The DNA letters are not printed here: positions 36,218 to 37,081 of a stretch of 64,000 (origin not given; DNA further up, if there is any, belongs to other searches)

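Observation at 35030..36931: Tandem triplication of a ~186-aa protein family with an invariant N-terminal DYSG.F motif, three invariant cysteines and a C-terminal ACQWE(F/L) motif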

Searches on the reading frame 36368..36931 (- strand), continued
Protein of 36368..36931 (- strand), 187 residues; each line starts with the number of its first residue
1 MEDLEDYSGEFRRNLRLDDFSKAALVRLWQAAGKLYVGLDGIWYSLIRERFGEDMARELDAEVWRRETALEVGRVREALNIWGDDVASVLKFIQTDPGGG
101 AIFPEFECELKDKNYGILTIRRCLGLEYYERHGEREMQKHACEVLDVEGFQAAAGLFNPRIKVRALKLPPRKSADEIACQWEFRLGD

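Call 24: find_related_loci(query=window:36368-36931:-, collection=genome_contigs, flank=10000)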
Query window:36368-36931:- (187 aa) in genome_contigs; peptide patterns used: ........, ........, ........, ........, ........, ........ (x = any residue, [..] = any of these).
90 stretches matched a pattern; 34 encode a relative of the query (tblastn E <= 1e-3); 33 distinct loci.
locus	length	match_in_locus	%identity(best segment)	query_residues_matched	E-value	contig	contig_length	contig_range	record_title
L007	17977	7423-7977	81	1-185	2e-101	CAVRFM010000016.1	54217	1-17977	MAG: uncultured Chloroflexia bacterium isolate MFD04492.bin.1.138 genome assembly, contig: contig_50664, whole genome sh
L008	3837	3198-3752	54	1-185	3e-60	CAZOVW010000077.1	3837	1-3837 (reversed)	MAG TPA_asm: uncultured Dehalococcoidales bacterium isolate binchicken_co318_153 genome assembly, contig: NODE_30447_len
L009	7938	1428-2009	48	1-185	4e-60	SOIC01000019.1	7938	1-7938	MAG: Dehalococcoidia bacterium isolate E29_bin15 NODE_3616_length_7938_cov_15.554231, whole genome shotgun sequence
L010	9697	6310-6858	53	3-185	2e-59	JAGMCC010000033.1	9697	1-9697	MAG: Dehalococcoidia bacterium isolate RS_16_40 ZL425.bin.40.fa_33, whole genome shotgun sequence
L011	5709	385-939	51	1-185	1e-58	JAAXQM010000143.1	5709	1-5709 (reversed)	MAG: Dehalococcoidales bacterium isolate MAG-BB-17 scaffold_3995, whole genome shotgun sequence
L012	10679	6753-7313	50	1-187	3e-58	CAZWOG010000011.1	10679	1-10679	MAG TPA_asm: uncultured Dehalococcoidales bacterium isolate binchicken_co119_418 genome assembly, contig: NODE_8441_leng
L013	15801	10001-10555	52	1-185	1e-58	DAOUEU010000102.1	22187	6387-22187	MAG TPA_asm: Dehalococcoidia bacterium isolate N7_337 k137_1693496, whole genome shotgun sequence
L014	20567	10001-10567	42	1-185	1e-41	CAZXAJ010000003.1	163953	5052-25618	MAG TPA_asm: uncultured Dehalococcoidales bacterium isolate binchicken_co334_347 genome assembly, contig: NODE_73_length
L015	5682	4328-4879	42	1-185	7e-42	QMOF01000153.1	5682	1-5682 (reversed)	MAG: Chloroflexi bacterium isolate B9_G15 B9_Guay15_scaffold_06017, whole genome shotgun sequence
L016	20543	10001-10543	39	3-185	3e-35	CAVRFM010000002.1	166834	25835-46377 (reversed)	MAG: uncultured Chloroflexia bacterium isolate MFD04492.bin.1.138 genome assembly, contig: contig_19534, whole genome sh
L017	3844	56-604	39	1-185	3e-35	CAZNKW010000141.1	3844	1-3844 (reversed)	MAG TPA_asm: uncultured Dehalococcoidia bacterium isolate binchicken_co325_96 genome assembly, contig: NODE_16267_length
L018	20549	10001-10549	38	1-184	2e-35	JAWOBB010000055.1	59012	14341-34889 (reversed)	MAG: Dehalococcoidia bacterium isolate BLK2-2.bin.24 k191_1988622, whole genome shotgun sequence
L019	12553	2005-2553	39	1-185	1e-36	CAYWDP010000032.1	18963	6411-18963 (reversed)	MAG TPA_asm: uncultured Dehalococcoidia bacterium isolate SRP239594_co1_65 genome assembly, contig: NODE_1133_length_189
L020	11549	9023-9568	37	1-183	3e-33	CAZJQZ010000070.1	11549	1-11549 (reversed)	MAG TPA_asm: uncultured Dehalococcoidia bacterium isolate binchicken_co334_59 genome assembly, contig: NODE_10271_length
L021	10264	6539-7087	38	1-185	3e-33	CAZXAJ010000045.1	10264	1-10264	MAG TPA_asm: uncultured Dehalococcoidales bacterium isolate binchicken_co334_347 genome assembly, contig: NODE_12109_len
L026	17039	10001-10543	38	3-185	3e-31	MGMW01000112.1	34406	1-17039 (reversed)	MAG: Chloroflexi bacterium RBG_13_53_26 RBG_13_scaffold_679, whole genome shotgun sequence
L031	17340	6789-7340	37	1-187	4e-30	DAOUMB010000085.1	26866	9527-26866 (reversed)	MAG TPA_asm: Dehalococcoidia bacterium isolate W31_73 k127_466416, whole genome shotgun sequence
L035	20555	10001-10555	33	1-185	2e-25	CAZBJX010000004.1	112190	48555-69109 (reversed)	MAG TPA_asm: uncultured Dehalococcoidia bacterium isolate binchicken_co60_376 genome assembly, contig: NODE_208_length_1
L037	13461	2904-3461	29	3-185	1e-17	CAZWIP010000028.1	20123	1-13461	MAG TPA_asm: uncultured Dehalococcoidia bacterium isolate SRP077602_co2_112 genome assembly, contig: NODE_3994_length_20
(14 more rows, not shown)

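Call 26: search_solved_structures(query=A2, max_evalue=10, show_alignments=3)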
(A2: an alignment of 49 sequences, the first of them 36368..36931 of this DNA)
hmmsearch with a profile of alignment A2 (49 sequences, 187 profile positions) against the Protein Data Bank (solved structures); distinct sequences matched with E-value up to 10: 3.
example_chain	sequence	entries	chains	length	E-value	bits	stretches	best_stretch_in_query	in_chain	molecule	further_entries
8sbc_A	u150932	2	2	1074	0.44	13.6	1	76-143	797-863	Phosphatidylinositol 4,5-bisphosphate 3-kinase catalytic subunit alpha isoform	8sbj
9c14_A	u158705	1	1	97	0.96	12.5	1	71-122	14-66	Copper transport protein YcnJ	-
9d2f_U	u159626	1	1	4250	4.4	10.3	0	20-57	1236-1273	Dynein axonemal heavy chain 1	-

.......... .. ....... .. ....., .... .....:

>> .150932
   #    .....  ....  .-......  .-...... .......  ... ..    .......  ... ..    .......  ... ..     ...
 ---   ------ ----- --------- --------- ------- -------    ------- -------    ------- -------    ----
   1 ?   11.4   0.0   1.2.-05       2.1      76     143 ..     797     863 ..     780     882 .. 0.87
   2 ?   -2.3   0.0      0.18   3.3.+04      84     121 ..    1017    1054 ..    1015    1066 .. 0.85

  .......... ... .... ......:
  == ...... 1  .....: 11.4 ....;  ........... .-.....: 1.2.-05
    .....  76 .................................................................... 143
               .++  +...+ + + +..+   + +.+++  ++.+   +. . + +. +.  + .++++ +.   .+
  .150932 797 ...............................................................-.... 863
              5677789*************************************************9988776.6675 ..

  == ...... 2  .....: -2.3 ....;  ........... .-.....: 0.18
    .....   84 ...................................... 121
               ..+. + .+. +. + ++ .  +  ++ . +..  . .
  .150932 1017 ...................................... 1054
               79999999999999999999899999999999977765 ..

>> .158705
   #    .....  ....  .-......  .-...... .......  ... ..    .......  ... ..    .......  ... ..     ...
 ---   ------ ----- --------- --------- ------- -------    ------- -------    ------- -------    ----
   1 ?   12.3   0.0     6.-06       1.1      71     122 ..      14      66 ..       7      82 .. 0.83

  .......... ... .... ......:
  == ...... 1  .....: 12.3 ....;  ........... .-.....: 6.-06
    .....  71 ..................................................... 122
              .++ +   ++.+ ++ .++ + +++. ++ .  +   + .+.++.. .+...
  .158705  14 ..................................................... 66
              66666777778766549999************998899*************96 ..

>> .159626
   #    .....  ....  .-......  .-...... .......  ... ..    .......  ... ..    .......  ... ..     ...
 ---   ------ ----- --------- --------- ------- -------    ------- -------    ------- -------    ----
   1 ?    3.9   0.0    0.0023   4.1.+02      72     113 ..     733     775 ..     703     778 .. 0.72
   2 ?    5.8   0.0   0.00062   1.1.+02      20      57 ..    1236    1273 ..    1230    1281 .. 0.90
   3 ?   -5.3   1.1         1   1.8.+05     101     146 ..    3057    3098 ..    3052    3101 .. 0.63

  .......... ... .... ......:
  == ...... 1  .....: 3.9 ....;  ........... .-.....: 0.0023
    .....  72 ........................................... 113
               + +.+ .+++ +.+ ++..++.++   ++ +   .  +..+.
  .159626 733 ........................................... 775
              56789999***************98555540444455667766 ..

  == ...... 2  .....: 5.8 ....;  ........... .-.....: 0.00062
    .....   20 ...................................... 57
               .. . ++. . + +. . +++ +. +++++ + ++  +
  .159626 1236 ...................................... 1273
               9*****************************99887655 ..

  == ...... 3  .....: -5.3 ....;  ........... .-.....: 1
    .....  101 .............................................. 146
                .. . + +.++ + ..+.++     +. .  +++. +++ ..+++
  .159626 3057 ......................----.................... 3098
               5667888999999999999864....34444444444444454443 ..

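Call 29: find_encoding_contigs(protein=window:36368-36931:-, flank=3000, max_places=3)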
Protein window:36368-36931:- (187 aa): 3 contigs read that carry it; 3 places shown.
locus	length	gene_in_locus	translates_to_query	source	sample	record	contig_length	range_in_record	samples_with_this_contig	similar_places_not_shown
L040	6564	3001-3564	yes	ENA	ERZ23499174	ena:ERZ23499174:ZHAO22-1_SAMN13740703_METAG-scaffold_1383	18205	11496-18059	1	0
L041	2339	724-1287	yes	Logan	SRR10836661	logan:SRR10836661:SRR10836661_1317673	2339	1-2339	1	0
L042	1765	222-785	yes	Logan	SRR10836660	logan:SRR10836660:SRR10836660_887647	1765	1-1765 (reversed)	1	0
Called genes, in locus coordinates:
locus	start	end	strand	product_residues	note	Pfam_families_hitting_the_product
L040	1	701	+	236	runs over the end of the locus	PF00005:ABC_tran, PF02463:SMC_N (faint)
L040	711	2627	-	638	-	PF02730:AFOR_N, PF01314:AFOR_C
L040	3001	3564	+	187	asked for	PF19620:DUF6125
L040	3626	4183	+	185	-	PF19620:DUF6125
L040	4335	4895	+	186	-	PF19620:DUF6125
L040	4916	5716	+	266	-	PF00106:adh_short, PF08659:KR (weak), PF13561:adh_short_C2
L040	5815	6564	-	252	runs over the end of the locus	PF00106:adh_short, PF08659:KR (weak), PF13561:adh_short_C2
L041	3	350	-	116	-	?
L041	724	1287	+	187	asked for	PF19620:DUF6125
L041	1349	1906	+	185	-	PF19620:DUF6125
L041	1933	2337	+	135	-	?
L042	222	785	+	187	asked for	PF19620:DUF6125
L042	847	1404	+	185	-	PF19620:DUF6125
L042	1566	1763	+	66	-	?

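Call 30: find_encoding_contigs(protein=P0034, flank=10000, max_places=2)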
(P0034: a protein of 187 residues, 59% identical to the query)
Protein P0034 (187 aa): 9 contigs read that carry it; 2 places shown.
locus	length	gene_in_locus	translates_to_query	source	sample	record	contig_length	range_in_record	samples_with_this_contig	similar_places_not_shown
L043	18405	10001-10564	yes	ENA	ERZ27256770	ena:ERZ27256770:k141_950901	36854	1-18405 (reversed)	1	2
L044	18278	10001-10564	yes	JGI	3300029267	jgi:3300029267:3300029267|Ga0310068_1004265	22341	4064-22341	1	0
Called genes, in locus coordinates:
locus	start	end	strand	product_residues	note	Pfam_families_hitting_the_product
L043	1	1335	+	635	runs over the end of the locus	PF00501:AMP-binding, PF23562:AMP-binding_C_3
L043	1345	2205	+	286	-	PF02653:BPD_transp_2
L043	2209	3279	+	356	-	PF02653:BPD_transp_2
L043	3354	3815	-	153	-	PF13404:HTH_AsnC-type, PF13412:HTH_24, PF01037:AsnC_trans_reg, PF22482:AsnC_trans_reg_3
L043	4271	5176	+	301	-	PF00106:adh_short, PF13561:adh_short_C2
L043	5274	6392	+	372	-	PF01370:Epimerase (faint), PF13460:NAD_binding_10 (weak)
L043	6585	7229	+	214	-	-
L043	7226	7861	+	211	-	-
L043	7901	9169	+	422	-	PF13458:Peripla_BP_6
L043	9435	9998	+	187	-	-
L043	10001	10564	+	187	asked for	PF19620:DUF6125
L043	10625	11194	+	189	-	PF19620:DUF6125 (weak)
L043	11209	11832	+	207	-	PF19620:DUF6125 (faint)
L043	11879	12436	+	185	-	PF19620:DUF6125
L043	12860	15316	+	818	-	PF00133:tRNA-synt_1, PF09334:tRNA-synt_1g, PF13603:tRNA-synt_1_2, PF00133:tRNA-synt_1, PF08264:Anticodon_1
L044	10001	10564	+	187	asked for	PF19620:DUF6125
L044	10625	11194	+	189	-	PF19620:DUF6125 (weak)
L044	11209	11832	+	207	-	PF19620:DUF6125 (faint)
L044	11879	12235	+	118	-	PF19620:DUF6125 (weak)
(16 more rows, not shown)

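Call 31: find_encoding_contigs(protein=P0084, flank=10000, max_places=2)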
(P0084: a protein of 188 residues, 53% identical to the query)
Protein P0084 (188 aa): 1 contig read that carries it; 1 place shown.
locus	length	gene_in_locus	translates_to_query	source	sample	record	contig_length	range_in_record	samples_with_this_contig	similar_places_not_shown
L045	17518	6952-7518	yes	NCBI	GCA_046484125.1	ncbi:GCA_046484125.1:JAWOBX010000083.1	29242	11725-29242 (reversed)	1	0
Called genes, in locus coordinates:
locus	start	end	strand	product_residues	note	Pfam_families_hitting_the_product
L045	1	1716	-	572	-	PF02861:Clp_N, PF13401:AAA_22 (faint), PF02861:Clp_N, PF13191:AAA_16 (weak), PF23569:NBD_SMAX1 (weak), PF05621:TniB (faint), PF00004:AAA, PF17871:AAA_lid_9, +1 more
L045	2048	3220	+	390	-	PF02771:Acyl-CoA_dh_N, PF02770:Acyl-CoA_dh_M, PF00441:Acyl-CoA_dh_1, PF08028:Acyl-CoA_dh_2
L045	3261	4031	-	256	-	PF01503:PRA-PH (faint), PF03819:MazG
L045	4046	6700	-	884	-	PF00133:tRNA-synt_1, PF09334:tRNA-synt_1g, PF13603:tRNA-synt_1_2 (faint), PF09334:tRNA-synt_1g (weak), PF08264:Anticodon_1, PF10458:Val_tRNA-synt_C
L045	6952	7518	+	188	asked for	PF19620:DUF6125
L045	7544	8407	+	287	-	PF12895:ANAPC3 (weak), PF13371:TPR_9 (weak), PF13432:TPR_16, PF14559:TPR_19, PF03704:BTAD (weak), PF13371:TPR_9, PF00515:TPR_1, PF07719:TPR_2 (weak), +7 more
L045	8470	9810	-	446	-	PF00732:GMC_oxred_N, PF00890:FAD_binding_2 (weak), PF01266:DAO (weak), PF01494:FAD_binding_3 (weak), PF07992:Pyr_redox_2 (weak), PF12831:FAD_oxidored (weak), PF13450:NAD_binding_8 (weak), PF05199:GMC_oxred_C, +1 more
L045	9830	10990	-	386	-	PF13183:Fer4_8, PF02754:CCG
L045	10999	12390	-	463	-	PF01565:FAD_binding_4, PF02913:FAD-oxidase_C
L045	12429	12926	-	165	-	PF12641:Flavodoxin_3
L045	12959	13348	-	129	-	PF07366:SnoaL (weak), PF07858:LEH, PF12680:SnoaL_2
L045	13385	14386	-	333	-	PF12797:Fer4_2 (faint), PF12837:Fer4_6 (faint), PF13237:Fer4_10, PF00037:Fer4 (weak), PF12838:Fer4_7 (weak), PF13187:Fer4_9 (weak), PF25160:LdpA_Fe-S-bd (weak), PF00037:Fer4 (weak)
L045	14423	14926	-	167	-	-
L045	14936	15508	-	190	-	PF19620:DUF6125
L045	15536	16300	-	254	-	PF00142:Fer4_NifH, PF01656:CbiA, PF02374:ArsA_ATPase (weak), PF10609:ParA (faint), PF13614:AAA_31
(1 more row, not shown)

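Call 39: find_encoding_contigs(protein=P0002, flank=6000, max_places=3)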
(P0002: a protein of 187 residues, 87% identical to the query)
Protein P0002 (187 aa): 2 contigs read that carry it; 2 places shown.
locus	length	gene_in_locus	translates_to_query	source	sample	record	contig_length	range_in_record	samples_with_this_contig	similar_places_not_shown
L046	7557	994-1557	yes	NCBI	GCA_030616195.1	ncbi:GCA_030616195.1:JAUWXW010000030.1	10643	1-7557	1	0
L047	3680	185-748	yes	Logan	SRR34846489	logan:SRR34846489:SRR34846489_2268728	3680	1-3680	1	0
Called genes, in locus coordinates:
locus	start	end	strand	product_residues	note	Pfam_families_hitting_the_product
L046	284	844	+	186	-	PF19620:DUF6125 (weak)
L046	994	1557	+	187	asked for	PF19620:DUF6125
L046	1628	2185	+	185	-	PF19620:DUF6125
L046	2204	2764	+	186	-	PF19620:DUF6125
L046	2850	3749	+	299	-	PF00106:adh_short, PF08659:KR, PF13561:adh_short_C2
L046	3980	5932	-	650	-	PF02730:AFOR_N, PF01314:AFOR_C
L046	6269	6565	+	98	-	-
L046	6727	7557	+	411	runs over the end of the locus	PF02491:SHS2_FTSA, PF11104:PilM_2, PF06723:MreB_Mbl (weak), PF06277:EutA, PF14450:FtsA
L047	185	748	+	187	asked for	PF19620:DUF6125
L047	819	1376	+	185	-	PF19620:DUF6125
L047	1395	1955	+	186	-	PF19620:DUF6125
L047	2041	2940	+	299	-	PF00106:adh_short, PF08659:KR, PF13561:adh_short_C2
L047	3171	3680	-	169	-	?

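Call 40: find_encoding_contigs(protein=P0013, flank=6000, max_places=3)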
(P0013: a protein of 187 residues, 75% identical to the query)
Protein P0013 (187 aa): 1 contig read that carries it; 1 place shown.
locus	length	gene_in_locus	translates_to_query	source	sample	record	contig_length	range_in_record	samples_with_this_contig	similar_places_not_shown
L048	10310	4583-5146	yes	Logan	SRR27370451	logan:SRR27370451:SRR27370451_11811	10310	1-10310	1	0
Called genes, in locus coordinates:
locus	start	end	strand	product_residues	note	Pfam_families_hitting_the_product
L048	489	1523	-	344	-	PF03446:NAD_binding_2, PF00393:6PGD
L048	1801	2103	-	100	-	-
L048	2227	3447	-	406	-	PF00999:Na_H_Exchanger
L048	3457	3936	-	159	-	PF25991:KhtT_N, PF02080:TrkA_C (weak)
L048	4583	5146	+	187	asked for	PF19620:DUF6125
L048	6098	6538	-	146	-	-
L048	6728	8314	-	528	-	PF01636:APH (weak), PF13671:AAA_33, PF13238:AAA_18 (faint)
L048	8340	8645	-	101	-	-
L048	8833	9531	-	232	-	PF23023:Anti-Pycsar_Apyc1, PF00753:Lactamase_B (weak), PF13483:Lactamase_B_3, PF12706:Lactamase_B_2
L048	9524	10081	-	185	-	PF03167:UDG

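Call 41: search_protein_representatives(alignment_id=A2)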
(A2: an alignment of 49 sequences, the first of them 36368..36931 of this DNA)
Query: 49 sequences, 187 profile positions. Proteins with E-value up to 0.001 (for the whole library): 1006; up to 1e-10: 499; up to 1e-30: 160. The best 150 are listed.
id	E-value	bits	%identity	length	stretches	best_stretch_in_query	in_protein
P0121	6.5e-138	472.8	-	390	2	2-185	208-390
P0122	1.8e-104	363.8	-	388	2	4-186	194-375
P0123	1.0e-99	348.2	-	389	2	3-185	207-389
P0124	3.6e-92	323.7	-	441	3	2-174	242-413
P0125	3.1e-90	317.4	-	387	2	3-187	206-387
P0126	3.0e-79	281.5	-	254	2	14-183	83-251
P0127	7.8e-79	280.2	-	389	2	1-186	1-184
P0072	1.5e-73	263.0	-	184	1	2-185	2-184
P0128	1.9e-73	262.6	-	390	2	1-187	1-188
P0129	2.1e-73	262.5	-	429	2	3-173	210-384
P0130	1.5e-71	256.5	-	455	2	2-186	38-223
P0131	2.7e-69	249.1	-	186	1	1-186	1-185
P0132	1.8e-65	236.6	-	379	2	3-186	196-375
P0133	2.3e-65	236.3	-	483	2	3-184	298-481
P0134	5.5e-64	231.8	-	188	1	1-186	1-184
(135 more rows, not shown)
